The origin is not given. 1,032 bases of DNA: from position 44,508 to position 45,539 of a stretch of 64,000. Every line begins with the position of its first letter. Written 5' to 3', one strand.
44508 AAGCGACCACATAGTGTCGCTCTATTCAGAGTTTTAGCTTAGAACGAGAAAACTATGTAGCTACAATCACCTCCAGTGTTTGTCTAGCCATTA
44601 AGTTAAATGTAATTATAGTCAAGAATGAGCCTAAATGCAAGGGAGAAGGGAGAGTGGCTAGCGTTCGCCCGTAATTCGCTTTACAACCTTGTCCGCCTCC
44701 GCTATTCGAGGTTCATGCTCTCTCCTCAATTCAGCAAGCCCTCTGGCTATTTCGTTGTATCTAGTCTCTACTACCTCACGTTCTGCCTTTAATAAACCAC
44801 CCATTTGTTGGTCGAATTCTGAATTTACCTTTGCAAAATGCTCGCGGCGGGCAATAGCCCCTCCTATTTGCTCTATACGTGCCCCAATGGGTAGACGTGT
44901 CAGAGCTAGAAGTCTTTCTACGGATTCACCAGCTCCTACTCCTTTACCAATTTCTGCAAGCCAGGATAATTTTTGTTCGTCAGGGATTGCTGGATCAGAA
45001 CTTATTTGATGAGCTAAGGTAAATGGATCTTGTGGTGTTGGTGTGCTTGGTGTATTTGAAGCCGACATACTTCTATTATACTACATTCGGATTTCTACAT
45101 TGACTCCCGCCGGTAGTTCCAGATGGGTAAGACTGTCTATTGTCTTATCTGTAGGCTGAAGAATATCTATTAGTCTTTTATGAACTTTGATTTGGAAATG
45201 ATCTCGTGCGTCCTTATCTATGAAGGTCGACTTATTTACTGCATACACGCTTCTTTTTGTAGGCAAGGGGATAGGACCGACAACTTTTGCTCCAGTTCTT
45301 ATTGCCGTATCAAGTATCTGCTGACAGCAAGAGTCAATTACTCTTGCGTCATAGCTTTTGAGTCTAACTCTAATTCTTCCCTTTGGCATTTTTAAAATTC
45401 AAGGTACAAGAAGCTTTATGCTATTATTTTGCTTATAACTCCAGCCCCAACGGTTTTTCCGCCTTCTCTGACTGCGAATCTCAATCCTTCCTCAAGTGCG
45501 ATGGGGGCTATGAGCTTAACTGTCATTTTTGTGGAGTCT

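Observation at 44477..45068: S10 operon interrupted: foreign-looking gene between rpsJ and rplC, then a strong promoter and a terminator-hairpin leader before rplC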

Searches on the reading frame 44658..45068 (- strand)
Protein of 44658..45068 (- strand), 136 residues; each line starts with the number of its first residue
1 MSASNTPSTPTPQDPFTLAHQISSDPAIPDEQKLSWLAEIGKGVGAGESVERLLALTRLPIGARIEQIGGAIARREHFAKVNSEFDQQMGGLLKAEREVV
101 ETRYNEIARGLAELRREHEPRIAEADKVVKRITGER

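Call 6: search_protein_families(library=pfam, proteins=[window:44658-45068:-], max_evalue=1)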
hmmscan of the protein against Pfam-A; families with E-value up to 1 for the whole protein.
window:44658-45068:- (136 aa): 2 families
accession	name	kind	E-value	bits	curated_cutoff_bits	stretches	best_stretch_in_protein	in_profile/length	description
PF20766.2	DUF447_C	-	0.031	14.7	24.8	0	102-136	15-43/53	Protein of unknown function (DUF447)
PF07739.18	TipAS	-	0.081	13.8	23.8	1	83-132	16-66/117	TipAS antibiotic-recognition domain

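Call 7: search_protein_families(library=ncbifam, proteins=[window:44658-45068:-], max_evalue=10)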
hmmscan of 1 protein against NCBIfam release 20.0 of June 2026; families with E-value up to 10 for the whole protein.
window:44658-45068:- (136 aa): 0 families
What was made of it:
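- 44658..45068 (-): ORF136, an accessory ('cargo') gene of unknown function. It is all-helical: three short helices and one 73-residue helix. No Pfam or NCBIfam hit (calls 6, 7).
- Tried and rejected: ORF136 function: Pfam and NCBIfam gave nothing (calls 6, 7).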

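Call 8: find_homologous_proteins(query=window:44658-45068:-, max_evalue=0.01)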
Query window:44658-45068:- (136 aa): 2 proteins with E <= 0.01 among 216 candidates.
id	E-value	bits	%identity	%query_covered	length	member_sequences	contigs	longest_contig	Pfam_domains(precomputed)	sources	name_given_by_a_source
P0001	3.4e-53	197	100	69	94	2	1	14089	-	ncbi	ncbi:MAG: hypothetical protein UU15_C0003G0001, partial [Candidatus Levybacteria bacterium GW2011_GW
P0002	2.2e-9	56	37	96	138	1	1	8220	-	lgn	-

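Call 9: find_encoding_contigs(protein=P0002, flank=5000)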
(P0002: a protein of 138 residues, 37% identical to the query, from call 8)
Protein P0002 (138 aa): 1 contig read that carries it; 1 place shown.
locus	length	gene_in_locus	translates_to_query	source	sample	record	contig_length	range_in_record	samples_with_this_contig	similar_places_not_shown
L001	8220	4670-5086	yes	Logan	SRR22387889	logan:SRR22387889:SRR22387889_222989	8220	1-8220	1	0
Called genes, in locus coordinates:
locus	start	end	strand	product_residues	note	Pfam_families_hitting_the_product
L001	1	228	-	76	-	?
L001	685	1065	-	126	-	-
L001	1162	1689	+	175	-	-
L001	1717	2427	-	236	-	-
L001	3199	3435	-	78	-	PF00805:Pentapeptide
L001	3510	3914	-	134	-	-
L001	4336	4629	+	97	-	PF01541:GIY-YIG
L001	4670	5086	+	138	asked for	-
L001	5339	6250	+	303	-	-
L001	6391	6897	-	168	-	PF04239:DUF421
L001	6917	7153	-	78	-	PF01809:YidD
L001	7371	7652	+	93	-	-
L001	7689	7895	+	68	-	-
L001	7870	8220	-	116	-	?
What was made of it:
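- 44658..45068 (-): A 37% homologue sits elsewhere, beside a GIY-YIG gene (call 9).
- Tried and rejected: ORF136 as a mobile-element cargo: one distant homologue lies next to a small GIY-YIG gene (call 9), but I did not search for flanking repeats or an integrase around ORF136, so nothing speaks for it.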

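Call 10: find_encoding_contigs(protein=P0001, flank=5000)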
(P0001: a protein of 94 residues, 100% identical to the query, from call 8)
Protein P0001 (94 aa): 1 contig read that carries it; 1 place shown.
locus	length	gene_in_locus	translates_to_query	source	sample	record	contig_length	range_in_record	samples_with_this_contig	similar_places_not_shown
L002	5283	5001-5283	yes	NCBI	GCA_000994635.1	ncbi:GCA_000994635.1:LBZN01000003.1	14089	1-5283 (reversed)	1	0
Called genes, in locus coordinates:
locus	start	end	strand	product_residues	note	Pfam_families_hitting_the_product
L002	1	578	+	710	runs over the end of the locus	PF00009:GTP_EFTU, PF22042:EF-G_D2, PF03144:GTP_EFTU_D2, PF14492:EFG_III, PF16658:RF3_C (weak), PF03764:EFG_IV, PF00679:EFG_C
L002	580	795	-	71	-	-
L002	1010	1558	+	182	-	-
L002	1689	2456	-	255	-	PF01996:F420_ligase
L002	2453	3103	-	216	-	PF02592:Vut_1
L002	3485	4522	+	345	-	-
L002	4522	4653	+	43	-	PF03143:GTP_EFTU_D3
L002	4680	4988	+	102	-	PF00338:Ribosomal_S10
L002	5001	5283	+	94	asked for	?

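Call 38: search_protein_representatives(protein=window:44658-45068:-)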
Query: 136 residues. Proteins with E-value up to 0.001 (for the whole library): 7; up to 1e-10: 2; up to 1e-30: 1. The best 7 are listed.
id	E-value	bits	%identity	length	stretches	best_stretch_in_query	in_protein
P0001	1.1e-53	197.2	100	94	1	1-94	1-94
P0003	9.8e-26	106.8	53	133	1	10-136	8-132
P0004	1.3e-10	58.0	33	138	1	4-136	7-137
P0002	6.9e-10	55.6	39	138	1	4-126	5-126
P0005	1.6e-07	48.0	42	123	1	14-123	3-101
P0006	1.4e-05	41.7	33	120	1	19-127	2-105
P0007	7.2e-04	36.2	30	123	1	18-118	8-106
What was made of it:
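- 44658..45068 (-): Only 7 cluster representatives among 1.84 billion proteins (call 38).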

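Call 39: find_encoding_contigs(protein=P0003, flank=4000, max_places=3)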
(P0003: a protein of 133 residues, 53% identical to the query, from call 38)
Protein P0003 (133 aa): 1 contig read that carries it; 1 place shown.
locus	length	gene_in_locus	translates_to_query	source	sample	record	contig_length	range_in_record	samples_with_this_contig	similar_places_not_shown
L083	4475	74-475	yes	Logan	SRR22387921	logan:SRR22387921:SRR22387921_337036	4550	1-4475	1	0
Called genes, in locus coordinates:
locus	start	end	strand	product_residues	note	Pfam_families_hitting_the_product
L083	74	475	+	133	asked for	-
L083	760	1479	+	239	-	PF00297:Ribosomal_L3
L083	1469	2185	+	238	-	PF00573:Ribosomal_L4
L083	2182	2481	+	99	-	PF00276:Ribosomal_L23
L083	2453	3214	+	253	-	PF00181:Ribosomal_L2_N, PF03947:Ribosomal_L2_C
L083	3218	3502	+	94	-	PF00203:Ribosomal_S19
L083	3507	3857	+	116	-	PF00237:Ribosomal_L22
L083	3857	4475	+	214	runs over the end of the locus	PF07650:KH_2, PF00189:Ribosomal_S3_C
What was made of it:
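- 44658..45068 (-): A 53% homologue sits at the same site in L083 (call 39).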

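Call 40: predict_structure(protein=window:44658-45068:-)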
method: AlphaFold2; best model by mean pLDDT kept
length: 136 residues; sequences in the alignment: 1
mean_pLDDT: 86.2   pTM: 0.56
mean pLDDT of the five models: 86.2, 84.4, 81.5, 75.5, 65.0
residues with pLDDT >= 90: 66; 70-90: 56; 50-70: 5; < 50: 9
segments of 3 or more residues with pLDDT < 50: 1-6
pLDDT, mean of each block of 10 residues (from residue 1): 46 76 90 93 90 92 92 87 87 90 96 94 90 83
secondary structure, 60 per line:
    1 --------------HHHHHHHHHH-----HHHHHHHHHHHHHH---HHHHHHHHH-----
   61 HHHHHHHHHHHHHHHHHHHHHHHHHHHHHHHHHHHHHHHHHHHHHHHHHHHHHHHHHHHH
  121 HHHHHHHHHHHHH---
elements in order: H15-24 H30-43 H47-55 H61-133

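Call 46: fold_search(model_id=the predicted structure, library=pdb)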
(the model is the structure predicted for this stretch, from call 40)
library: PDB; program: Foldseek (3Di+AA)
matches with E <= 10: 66; with E <= 0.001: 0
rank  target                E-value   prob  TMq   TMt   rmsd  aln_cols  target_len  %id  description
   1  7dkh_A                1.6e+00  0.14  0.23  0.04  14.2        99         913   17  Crystal structure of the Ctr9/Paf1/Cdc73/Rtf1 quaternary complex (released 2021-11-24)
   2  6rdb_P                1.8e+00  0.18  0.26  0.30   6.4        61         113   13  CryoEM structure of Polytomella F-ATP synthase, Primary rotary state 1, focussed refinement of F1 head and rotor (released 2019-07-03)
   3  6rdj_P                3.2e+00  0.12  0.26  0.29   7.1        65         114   14  Cryo-EM structure of Polytomella F-ATP synthase, Rotary substate 1A, focussed refinement of F1 head and rotor (released 2019-07-03)
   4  1hx1_B                3.4e+00  0.11  0.23  0.28  17.5        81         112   15  CRYSTAL STRUCTURE OF A BAG DOMAIN IN COMPLEX WITH THE HSC70 ATPASE DOMAIN (released 2001-03-07)
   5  5z1n                  3.8e+00  0.07  0.20  0.17  12.4        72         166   15  Crystal structure of C terminal region of G-protein interacting protein 1 (Gip1) from Dictyostelium discoideum (released 2018-10-17)
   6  9az6_F                4.1e+00  0.06  0.19  0.15  21.1       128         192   14  F-actin-Talin(R13-DD) complex (released 2025-02-12)
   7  9u9y_A                4.3e+00  0.09  0.21  0.08  10.4        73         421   11  Cryo-EM structure of retron Ec78 effector complex (released 2025-12-10)
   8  1ryt                  4.6e+00  0.11  0.22  0.17  10.6        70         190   13  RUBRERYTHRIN (released 1997-05-15)
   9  8vxh_A                4.6e+00  0.08  0.24  0.12  13.6        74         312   20  Cryo-EM Structure of the Glycosyltransferase ArnC from Salmonella enterica in the Apo State Determined on Talos Arctic (released 2025-02-05)
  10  9h6e_C                5.1e+00  0.15  0.36  0.34   5.5        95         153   10  Complex of Histidine-containing phosphotransfer 1 (AHP1) and Response regulator 1 (ARR1) from A. thaliana (released 2025-03-26)
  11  6hk0_J                5.5e+00  0.08  0.22  0.11  10.3        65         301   17  X-ray structure of a pentameric ligand gated ion channel from Erwinia chrysanthemi (ELIC) F16'S pore mutant (F247S) wi (released 2019-10-09)
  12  2crb_MODEL_1_A        5.5e+00  0.05  0.19  0.27  14.4        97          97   16  Solution structure of MIT domain from mouse NRBF-2 (released 2005-11-20)
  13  6oyv_A                5.5e+00  0.04  0.17  0.07  12.3        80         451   19  Structure of an ancestral-reconstructed cytochrome P450 1B1 with estradiol (released 2020-03-18)
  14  9mnw_B                5.8e+00  0.04  0.18  0.20  12.0        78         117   19  Cryo-EM structure of human MPC in complex with GW604714 (released 2025-03-05)
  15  6hk0_A                6.1e+00  0.08  0.22  0.11  10.4        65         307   17  X-ray structure of a pentameric ligand gated ion channel from Erwinia chrysanthemi (ELIC) F16'S pore mutant (F247S) wi (released 2019-10-09)
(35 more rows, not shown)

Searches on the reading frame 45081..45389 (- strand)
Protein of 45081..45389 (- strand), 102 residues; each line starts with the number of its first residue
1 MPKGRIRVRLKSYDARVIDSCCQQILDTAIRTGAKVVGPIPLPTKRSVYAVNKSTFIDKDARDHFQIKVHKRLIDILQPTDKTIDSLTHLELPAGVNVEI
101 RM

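Call 6: search_protein_families(library=pfam, proteins=[window:45081-45389:-], max_evalue=1)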
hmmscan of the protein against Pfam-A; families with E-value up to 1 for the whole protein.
window:45081-45389:- (102 aa): 1 family
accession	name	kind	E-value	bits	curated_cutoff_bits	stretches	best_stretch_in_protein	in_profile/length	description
PF00338.27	Ribosomal_S10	-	2.4e-32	111.6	21.2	1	7-100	1-97/98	Ribosomal protein S10p/S20e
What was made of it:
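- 45081..45389 (-): rpsJ (ribosomal protein S10). It is the last gene of the tuf-rpsJ unit. Pfam PF00338, E=2.4e-32 (call 6).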

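Call 12: find_related_loci(query=window:45081-45389:-, collection=genome_contigs, flank=3000)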
Query window:45081-45389:- (102 aa) in genome_contigs; peptide patterns used: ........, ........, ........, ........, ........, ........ (x = any residue, [..] = any of these).
600 stretches matched a pattern (row limit reached: there are more); 555 encode a relative of the query (tblastn E <= 1e-3); the best 80 are kept; 80 distinct loci.
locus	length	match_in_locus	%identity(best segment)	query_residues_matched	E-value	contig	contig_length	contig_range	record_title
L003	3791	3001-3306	93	1-102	3e-61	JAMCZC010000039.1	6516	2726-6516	MAG: Patescibacteria group bacterium isolate FK_Sedi_B_Bin.322 NODE_52110_length_6516_cov_43.396, whole genome shotgun s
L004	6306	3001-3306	91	1-102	5e-61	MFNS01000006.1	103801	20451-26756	MAG: Candidatus Levybacteria bacterium RIFCSPHIGHO2_01_FULL_40_16 rifcsphigho2_01_scaffold_561, whole genome shotgun seq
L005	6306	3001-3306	91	1-102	4e-61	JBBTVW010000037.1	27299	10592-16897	MAG: Patescibacteria group bacterium isolate H43-bin095_1 H43_bin095_1_000000000037, whole genome shotgun sequence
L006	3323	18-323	92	1-102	4e-61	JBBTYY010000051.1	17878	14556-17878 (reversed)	MAG: Patescibacteria group bacterium isolate H52-bin050_1 H52_bin050_1_000000000051, whole genome shotgun sequence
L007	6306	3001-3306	91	1-102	4e-61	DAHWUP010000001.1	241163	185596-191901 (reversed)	MAG TPA_asm: Candidatus Levyibacteriota bacterium isolate clean1537 NODE_1_length_241163_cov_9.246451, whole genome shot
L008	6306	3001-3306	90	1-102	1e-60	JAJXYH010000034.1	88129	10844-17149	MAG: bacterium isolate BP6.bin75 NODE_396_length_88129_cov_1.852560, whole genome shotgun sequence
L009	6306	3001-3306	91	1-102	6e-61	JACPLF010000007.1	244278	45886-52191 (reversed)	MAG: Candidatus Levyibacteriota bacterium isolate NC_groundwater_514_Ag_S-0.1um_37_12 S35_SO-1_scaffold_285247, whole ge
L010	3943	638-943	90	1-102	1e-60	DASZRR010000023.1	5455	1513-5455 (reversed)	MAG TPA_asm: Patescibacteria group bacterium isolate SMAG_U6029 k141_357841, whole genome shotgun sequence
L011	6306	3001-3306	91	1-102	2e-60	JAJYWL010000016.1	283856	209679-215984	MAG: bacterium isolate FK3.bin113 NODE_31_length_283856_cov_3.502479, whole genome shotgun sequence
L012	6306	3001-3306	89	1-102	2e-60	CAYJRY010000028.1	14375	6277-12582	MAG TPA_asm: uncultured Gammaproteobacteria bacterium isolate ERP125453_co1_466 genome assembly, contig: NODE_4459_lengt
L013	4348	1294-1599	89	1-102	2e-60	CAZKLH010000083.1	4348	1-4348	MAG TPA_asm: uncultured Gammaproteobacteria bacterium isolate SRP200132_co1_753 genome assembly, contig: NODE_41035_leng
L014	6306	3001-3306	91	1-102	1e-60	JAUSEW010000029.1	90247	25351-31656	MAG: Candidatus Levyibacteriota bacterium isolate E14_maxbin.252 E14_k141_1746248, whole genome shotgun sequence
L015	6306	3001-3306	88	1-102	5e-60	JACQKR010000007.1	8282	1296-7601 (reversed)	MAG: Candidatus Levyibacteriota bacterium isolate NC_groundwater_1182_Ag_S-0.1um_43_56 S_p1_S3_coassembly_k141_291425, w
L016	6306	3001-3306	88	1-102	3e-60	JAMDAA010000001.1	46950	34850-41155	MAG: Patescibacteria group bacterium isolate FK_Sedi_B_Bin.274 NODE_1958_length_46950_cov_17.5234, whole genome shotgun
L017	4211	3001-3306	88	1-102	4e-60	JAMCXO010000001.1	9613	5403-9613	MAG: Patescibacteria group bacterium isolate FK_Sedi_B_Bin.407 NODE_29980_length_9613_cov_1.61575, whole genome shotgun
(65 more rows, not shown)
